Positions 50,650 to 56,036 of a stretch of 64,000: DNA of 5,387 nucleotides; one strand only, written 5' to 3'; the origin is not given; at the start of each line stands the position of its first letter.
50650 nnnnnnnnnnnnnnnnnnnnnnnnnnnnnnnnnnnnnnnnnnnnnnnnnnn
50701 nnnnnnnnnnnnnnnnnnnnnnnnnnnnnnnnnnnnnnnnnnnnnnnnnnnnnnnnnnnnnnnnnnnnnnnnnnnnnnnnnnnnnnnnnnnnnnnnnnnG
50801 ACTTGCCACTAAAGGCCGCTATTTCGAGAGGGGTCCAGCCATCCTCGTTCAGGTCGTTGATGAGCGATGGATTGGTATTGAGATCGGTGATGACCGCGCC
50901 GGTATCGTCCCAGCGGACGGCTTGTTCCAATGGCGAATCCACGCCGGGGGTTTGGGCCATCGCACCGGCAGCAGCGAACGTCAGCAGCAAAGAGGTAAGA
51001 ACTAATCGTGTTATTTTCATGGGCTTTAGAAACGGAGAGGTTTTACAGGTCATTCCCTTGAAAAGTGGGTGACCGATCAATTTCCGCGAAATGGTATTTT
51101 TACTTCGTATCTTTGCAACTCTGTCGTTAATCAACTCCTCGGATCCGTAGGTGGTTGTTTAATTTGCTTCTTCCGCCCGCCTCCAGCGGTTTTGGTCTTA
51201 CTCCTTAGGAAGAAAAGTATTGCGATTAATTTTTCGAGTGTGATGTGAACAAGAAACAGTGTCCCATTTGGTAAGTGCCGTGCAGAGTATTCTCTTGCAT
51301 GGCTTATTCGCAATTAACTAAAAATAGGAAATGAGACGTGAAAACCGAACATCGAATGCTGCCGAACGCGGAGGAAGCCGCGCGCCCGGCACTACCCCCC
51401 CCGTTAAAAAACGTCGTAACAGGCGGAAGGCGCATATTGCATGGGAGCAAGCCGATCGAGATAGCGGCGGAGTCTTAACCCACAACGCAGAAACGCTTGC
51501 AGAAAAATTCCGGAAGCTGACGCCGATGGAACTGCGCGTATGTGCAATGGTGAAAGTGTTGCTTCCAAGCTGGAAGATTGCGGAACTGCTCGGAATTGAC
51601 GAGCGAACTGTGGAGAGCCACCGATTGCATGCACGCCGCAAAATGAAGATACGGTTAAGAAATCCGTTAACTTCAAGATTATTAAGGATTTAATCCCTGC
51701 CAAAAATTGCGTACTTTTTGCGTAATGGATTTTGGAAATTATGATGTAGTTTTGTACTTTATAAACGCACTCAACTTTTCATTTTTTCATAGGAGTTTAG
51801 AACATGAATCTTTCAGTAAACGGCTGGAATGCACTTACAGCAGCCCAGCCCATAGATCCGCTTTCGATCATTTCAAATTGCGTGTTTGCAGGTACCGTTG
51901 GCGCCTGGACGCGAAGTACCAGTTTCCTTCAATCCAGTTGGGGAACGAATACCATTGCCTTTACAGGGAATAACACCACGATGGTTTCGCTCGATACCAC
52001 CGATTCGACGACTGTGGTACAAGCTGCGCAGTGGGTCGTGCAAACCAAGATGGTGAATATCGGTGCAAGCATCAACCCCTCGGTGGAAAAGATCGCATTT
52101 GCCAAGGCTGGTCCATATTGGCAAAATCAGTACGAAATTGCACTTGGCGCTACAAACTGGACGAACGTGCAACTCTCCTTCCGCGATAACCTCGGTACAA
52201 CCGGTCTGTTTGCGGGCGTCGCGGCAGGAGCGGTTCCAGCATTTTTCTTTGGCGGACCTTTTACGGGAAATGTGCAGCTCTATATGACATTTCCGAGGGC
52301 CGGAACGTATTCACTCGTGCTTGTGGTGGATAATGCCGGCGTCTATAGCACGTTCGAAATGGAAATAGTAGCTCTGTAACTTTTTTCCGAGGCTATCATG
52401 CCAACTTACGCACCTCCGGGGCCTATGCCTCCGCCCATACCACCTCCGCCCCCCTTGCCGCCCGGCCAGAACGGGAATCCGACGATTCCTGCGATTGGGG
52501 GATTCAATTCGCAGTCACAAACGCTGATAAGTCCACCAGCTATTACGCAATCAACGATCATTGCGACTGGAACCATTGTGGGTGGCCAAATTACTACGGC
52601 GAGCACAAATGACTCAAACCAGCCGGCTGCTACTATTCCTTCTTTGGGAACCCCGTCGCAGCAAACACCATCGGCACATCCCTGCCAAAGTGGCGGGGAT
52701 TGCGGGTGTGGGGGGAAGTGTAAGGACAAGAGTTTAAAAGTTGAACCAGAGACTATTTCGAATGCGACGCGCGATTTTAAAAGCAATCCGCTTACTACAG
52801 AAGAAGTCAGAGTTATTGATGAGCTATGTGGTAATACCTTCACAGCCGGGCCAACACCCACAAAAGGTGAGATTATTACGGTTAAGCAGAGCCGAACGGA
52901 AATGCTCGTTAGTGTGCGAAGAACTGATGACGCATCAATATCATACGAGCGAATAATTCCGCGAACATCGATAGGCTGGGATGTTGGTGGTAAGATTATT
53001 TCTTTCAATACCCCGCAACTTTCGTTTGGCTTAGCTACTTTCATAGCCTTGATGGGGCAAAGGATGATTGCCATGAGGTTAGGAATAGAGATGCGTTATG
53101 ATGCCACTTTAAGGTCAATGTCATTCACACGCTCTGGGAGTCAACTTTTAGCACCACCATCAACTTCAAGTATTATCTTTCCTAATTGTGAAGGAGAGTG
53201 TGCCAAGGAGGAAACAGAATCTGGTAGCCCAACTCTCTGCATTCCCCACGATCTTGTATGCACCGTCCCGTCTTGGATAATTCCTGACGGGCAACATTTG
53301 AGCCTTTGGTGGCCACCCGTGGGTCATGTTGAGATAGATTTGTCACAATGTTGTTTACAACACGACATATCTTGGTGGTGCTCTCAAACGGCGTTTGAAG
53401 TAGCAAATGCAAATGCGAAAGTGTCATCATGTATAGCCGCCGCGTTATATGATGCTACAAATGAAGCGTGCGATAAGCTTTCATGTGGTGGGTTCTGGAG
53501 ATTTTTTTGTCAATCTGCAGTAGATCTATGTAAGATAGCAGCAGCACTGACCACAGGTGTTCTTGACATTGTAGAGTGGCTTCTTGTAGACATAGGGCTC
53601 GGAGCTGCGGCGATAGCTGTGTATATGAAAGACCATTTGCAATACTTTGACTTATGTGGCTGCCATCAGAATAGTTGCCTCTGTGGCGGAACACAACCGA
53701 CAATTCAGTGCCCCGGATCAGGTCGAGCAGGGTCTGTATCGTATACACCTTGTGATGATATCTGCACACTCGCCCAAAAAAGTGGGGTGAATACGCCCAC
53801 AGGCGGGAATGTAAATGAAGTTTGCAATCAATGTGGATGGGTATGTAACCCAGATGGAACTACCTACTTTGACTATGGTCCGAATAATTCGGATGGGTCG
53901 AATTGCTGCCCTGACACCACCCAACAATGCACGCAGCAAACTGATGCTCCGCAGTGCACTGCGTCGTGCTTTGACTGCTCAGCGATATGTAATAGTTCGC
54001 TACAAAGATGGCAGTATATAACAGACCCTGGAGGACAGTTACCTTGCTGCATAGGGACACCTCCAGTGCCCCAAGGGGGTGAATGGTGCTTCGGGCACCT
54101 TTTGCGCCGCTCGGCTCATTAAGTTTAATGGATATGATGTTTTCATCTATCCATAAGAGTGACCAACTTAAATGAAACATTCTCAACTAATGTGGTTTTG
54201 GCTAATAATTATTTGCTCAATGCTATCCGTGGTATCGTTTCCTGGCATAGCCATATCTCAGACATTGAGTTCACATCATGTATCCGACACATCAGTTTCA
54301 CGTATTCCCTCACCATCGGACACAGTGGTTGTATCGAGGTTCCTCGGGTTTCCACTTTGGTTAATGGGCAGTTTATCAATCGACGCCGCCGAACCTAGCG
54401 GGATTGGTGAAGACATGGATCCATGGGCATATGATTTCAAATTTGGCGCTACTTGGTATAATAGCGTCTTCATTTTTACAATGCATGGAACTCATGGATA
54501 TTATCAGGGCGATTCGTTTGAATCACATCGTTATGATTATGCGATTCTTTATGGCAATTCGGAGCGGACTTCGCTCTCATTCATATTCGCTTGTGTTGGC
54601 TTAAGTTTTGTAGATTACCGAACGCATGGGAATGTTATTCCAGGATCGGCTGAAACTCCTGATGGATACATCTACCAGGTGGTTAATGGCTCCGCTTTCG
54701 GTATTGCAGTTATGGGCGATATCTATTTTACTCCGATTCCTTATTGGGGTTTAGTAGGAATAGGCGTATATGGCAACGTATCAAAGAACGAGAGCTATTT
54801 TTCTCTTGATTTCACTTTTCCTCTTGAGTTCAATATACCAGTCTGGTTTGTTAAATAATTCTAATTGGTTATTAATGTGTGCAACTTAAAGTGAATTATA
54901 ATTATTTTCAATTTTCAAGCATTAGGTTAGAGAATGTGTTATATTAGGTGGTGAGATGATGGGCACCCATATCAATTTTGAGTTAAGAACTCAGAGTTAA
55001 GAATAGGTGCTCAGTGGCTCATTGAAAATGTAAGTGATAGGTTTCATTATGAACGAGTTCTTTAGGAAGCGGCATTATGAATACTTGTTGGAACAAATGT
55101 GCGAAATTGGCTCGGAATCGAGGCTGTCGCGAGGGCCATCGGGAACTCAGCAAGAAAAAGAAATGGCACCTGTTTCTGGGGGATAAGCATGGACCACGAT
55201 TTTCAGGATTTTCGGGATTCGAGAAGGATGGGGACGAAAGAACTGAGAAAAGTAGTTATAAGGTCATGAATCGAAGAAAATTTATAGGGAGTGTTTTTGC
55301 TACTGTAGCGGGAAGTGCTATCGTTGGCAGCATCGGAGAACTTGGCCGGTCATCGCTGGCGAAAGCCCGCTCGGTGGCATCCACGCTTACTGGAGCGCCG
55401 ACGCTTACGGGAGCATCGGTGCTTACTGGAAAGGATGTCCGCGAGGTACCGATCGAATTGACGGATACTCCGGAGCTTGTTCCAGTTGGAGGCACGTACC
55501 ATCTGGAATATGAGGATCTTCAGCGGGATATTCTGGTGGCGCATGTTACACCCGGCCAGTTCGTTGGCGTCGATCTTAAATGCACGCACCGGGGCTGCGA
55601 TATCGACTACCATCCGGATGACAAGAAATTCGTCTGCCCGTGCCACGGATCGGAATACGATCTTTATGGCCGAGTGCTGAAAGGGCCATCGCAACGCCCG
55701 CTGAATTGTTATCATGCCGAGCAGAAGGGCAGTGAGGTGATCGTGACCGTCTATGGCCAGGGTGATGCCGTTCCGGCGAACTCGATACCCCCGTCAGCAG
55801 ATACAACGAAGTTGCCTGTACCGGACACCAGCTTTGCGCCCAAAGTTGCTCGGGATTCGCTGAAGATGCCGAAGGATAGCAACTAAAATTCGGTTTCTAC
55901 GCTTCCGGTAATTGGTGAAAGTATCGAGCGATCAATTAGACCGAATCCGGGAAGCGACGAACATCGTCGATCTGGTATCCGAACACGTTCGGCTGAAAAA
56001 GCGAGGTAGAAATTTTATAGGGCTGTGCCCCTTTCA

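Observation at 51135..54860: Candidate undescribed cassette: LuxR-HTH regulator, Thr/Asn-rich protein, 574-aa poly-Pro/Cys-rich protein and beta-barrel protein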

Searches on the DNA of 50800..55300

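Call 56: search_rna_families(source=window, start=50800, end=55300, threshold=evalue, max_evalue=1)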
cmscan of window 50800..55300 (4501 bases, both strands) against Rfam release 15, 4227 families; matches with E-value up to 1: 0.
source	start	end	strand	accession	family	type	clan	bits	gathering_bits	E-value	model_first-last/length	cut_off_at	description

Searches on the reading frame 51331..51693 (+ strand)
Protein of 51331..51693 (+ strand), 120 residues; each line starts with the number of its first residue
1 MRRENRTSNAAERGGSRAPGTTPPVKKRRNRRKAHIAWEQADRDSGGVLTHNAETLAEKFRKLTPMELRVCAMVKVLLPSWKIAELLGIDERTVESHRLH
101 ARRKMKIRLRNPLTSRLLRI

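Call 3: search_protein_families(library=pfam, proteins=[window:51331-51693:+], max_evalue=1)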
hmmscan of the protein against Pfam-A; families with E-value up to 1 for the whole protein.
window:51331-51693:+ (120 aa): 4 families
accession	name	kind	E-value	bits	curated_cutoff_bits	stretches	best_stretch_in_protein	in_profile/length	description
PF00196.25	GerE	-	1.2e-07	31.7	23.5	1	63-110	3-50/57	Bacterial regulatory proteins, luxR family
PF08281.18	Sigma70_r4_2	-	0.00012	22.1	25.7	1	83-105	32-54/54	Sigma-70, region 4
PF11906.13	DUF3426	-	0.026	15.1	27.7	1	48-101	13-66/147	Protein of unknown function (DUF3426)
PF20088.4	DUF6480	-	0.17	12.2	25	1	7-27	14-34/78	Family of unknown function (DUF6480)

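Call 4: search_protein_families(library=ncbifam, proteins=[window:51331-51693:+], max_evalue=1)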
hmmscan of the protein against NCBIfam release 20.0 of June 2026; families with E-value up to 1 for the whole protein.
window:51331-51693:+ (120 aa): 14 families
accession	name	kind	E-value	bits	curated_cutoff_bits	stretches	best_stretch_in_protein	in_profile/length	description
NF040749.1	tetrathio_RR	equivalog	2e-05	24.4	290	1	39-109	112-180/191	tetrathionate respiration response regulator TtrR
NF052445.1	RespRegMctR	equivalog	0.00012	21.6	300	1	57-111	139-193/205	two-component system response regulator MctR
NF041830.1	RR_TF_ErdR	exception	0.00027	20.7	390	1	37-111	126-199/213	response regulator transcription factor ErdR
NF007935.0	PRK10651.1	equivalog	0.00052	19.2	250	1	49-110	142-203/216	two-component system response regulator NarL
NF011896.0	PRK15369.1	equivalog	0.0006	19.5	242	1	52-108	139-195/211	two component system response regulator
TIGR03541.1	reg_near_HchA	equivalog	0.0024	17.4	215.6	1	56-107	165-216/232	PA1136 family autoinducer-binding transcriptional regulator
NF005385.0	PRK06930.1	subfamily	0.0035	17.1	136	1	23-113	76-166/170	positive control sigma-like factor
TIGR02937.1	sigma70-ECF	superfamily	0.0071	16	42.9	1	54-108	109-164/165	sigma-70 family RNA polymerase sigma factor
TIGR02985.1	Sig70_bacteroi1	subfamily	0.015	15.5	126.4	1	53-109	105-162/162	RNA polymerase sigma-70 factor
NF007708.0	PRK10403.1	equivalog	0.032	13.7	343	1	57-111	148-202/215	nitrate/nitrite response regulator protein NarP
NF006900.1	PRK09390.1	equivalog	0.057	12.9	255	1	50-107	130-187/203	response regulator FixJ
NF009171.0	PRK12518.1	equivalog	0.06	13.1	208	1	44-107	117-182/191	RNA polymerase sigma factor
NF008888.0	PRK11922.1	equivalog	0.072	12.7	204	1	47-115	132-202/231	RNA polymerase sigma factor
TIGR03020.2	EpsA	equivalog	0.096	12.3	170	1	57-115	185-243/247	XrtB/PEP-CTERM-associated transcriptional regulator EpsA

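Call 42: list_cluster_members(proteins=[window:51331-51693:+, window:51804-52379:+, window:52398-54122:+, window:54172-54858:+, window:55912-57783:+])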
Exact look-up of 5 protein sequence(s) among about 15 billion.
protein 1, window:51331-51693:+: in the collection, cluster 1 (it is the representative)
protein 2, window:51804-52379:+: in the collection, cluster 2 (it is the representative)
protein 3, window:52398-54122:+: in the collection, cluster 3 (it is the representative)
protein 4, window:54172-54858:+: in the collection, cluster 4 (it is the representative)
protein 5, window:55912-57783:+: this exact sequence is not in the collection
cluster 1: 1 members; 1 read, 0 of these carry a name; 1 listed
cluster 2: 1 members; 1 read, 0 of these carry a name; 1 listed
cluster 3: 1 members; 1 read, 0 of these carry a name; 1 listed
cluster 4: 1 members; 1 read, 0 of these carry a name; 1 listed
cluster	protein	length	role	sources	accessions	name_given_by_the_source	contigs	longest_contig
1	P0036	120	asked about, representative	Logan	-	-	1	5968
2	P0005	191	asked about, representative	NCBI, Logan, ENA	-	-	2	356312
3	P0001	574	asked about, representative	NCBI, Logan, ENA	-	-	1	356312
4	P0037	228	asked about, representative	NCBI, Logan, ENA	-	-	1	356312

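Call 45: search_protein_families(library=padloc, proteins=[window:51331-51693:+], max_evalue=1)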
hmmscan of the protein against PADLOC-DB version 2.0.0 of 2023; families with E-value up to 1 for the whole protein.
window:51331-51693:+ (120 aa): 1 family
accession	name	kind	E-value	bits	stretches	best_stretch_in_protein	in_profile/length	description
PDLC01851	CARF3--CARF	-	0.01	13.3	1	61-106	208-253/279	-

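Call 49: search_protein_families(library=phrogs, proteins=[window:51331-51693:+], max_evalue=1)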
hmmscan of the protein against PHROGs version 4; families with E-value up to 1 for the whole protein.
window:51331-51693:+ (120 aa): 7 families
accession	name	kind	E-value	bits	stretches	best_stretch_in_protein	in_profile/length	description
phrog_1190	-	transcription regulation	0.0021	18.9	1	51-112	100-162/167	RNA polymerase sigma factor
phrog_30283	-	unknown function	0.018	15.1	1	74-106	160-191/431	-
phrog_22276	-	unknown function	0.065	14.5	1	62-90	17-45/66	-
phrog_323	-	transcription regulation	0.088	13.3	1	57-111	143-198/319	transcriptional regulator, D5-like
phrog_3282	-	transcription regulation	0.12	13.2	1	62-110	47-95/158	sigma factor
phrog_1740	-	transcription regulation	0.13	11.8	1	54-109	160-216/567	RNA polymerase sigma factor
phrog_731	-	unknown function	0.23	11.8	1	50-109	141-208/227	-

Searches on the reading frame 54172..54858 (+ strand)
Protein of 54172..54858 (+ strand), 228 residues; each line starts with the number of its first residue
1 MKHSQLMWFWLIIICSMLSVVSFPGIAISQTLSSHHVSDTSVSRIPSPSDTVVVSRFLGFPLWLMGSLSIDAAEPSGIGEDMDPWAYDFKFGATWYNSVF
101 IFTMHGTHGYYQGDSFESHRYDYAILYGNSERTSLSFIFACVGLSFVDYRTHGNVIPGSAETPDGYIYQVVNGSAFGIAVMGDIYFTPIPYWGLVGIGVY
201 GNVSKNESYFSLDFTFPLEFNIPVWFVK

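Call 3: search_protein_families(library=pfam, proteins=[window:54172-54858:+], max_evalue=1)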
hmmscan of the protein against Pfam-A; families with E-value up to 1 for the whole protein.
window:54172-54858:+ (228 aa): 0 families

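Call 4: search_protein_families(library=ncbifam, proteins=[window:54172-54858:+], max_evalue=1)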
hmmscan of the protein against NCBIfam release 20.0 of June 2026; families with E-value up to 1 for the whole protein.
window:54172-54858:+ (228 aa): 0 families

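Call 45: search_protein_families(library=padloc, proteins=[window:54172-54858:+], max_evalue=1)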
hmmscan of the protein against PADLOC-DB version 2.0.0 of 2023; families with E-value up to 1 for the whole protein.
window:54172-54858:+ (228 aa): 0 families

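Call 49: search_protein_families(library=phrogs, proteins=[window:54172-54858:+], max_evalue=1)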
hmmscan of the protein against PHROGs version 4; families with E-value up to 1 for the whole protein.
window:54172-54858:+ (228 aa): 3 families
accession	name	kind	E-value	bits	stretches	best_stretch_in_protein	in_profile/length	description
phrog_22096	-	unknown function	0.014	16.4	1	104-171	26-90/125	-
phrog_6534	-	unknown function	0.12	13.8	1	98-145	57-102/122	-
phrog_5631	-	unknown function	0.17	13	1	141-183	2-38/67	-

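Call 67: search_solved_structures(query=window:54172-54858:+, max_evalue=10)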
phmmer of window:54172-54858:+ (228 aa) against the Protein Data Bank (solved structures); distinct sequences matched with E-value up to 10: 3.
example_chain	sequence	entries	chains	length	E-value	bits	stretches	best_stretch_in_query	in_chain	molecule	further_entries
4eue_A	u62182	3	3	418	0.15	14.6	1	47-158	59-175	Putative reductase CA_C0462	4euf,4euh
8s7d_D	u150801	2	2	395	0.61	12.5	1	131-156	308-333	F-box only protein 22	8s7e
29hg_A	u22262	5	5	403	0.63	12.5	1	131-156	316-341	F-box only protein 22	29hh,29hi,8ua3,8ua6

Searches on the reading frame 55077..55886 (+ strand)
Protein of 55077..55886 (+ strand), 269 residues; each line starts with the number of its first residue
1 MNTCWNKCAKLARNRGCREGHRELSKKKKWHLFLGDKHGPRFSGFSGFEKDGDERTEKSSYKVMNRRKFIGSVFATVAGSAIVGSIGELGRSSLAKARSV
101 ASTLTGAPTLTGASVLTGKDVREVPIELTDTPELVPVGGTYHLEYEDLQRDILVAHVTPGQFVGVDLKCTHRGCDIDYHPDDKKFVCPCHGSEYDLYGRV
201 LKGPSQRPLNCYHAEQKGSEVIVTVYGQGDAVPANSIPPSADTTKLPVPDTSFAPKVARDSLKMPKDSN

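Call 3: search_protein_families(library=pfam, proteins=[window:55077-55886:+], max_evalue=1)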
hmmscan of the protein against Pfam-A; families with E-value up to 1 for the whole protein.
window:55077-55886:+ (269 aa): 1 family
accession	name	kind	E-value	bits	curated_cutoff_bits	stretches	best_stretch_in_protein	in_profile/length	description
PF00355.32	Rieske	-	3.5e-12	46.5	20.3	1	148-212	22-87/88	Rieske [2Fe-2S] domain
